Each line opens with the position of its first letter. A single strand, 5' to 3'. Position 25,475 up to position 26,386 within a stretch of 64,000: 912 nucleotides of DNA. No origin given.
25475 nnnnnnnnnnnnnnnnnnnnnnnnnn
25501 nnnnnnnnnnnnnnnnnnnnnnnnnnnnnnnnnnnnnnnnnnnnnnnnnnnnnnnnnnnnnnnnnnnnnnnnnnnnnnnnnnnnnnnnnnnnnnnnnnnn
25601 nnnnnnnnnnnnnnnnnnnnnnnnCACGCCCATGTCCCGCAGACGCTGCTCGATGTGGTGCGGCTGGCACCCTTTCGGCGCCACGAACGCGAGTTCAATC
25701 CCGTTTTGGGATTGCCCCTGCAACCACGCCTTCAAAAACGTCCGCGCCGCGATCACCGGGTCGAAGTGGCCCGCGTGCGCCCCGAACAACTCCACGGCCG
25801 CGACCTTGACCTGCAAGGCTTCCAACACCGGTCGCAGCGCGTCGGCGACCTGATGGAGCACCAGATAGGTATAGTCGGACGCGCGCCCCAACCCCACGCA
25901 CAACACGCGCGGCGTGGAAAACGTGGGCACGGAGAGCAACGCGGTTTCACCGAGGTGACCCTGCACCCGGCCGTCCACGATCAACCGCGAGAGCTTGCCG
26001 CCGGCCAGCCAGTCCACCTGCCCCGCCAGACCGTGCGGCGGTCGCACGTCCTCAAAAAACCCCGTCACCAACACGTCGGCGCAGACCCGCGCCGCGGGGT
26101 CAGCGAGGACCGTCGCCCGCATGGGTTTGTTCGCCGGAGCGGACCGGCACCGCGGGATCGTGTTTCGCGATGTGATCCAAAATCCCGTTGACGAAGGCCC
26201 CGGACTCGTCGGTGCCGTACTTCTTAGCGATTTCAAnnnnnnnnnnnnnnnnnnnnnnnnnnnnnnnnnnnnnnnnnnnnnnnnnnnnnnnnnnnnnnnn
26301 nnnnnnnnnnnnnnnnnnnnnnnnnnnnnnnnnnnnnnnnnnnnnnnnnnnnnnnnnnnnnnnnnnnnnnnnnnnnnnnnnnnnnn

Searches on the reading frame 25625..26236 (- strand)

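Call 7: search_protein_families(library=pfam, proteins=[window:25625-26236:-], max_evalue=0.001)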
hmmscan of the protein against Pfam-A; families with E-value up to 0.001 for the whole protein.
window:25625-26236:- (204 aa): 1 family
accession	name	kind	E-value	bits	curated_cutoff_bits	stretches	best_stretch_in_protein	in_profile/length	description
PF02789.23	Peptidase_M17_N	-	1.3e-10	41.7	23.4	1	70-151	13-95/129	Cytosol aminopeptidase family, N-terminal domain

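Call 59: search_protein_families(library=ncbifam, proteins=[window:25625-26122:-], max_evalue=0.001)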
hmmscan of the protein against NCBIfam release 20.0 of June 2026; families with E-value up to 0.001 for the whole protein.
window:25625-26122:- (166 aa): 2 families
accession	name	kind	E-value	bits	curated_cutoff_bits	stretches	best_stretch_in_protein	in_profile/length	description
NF002074.0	PRK00913.1-4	equivalog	3.8e-08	32.6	415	1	13-118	13-118/496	leucyl aminopeptidase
NF002072.0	PRK00913.1-1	equivalog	2e-05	23.3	826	1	16-85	16-85/502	leucyl aminopeptidase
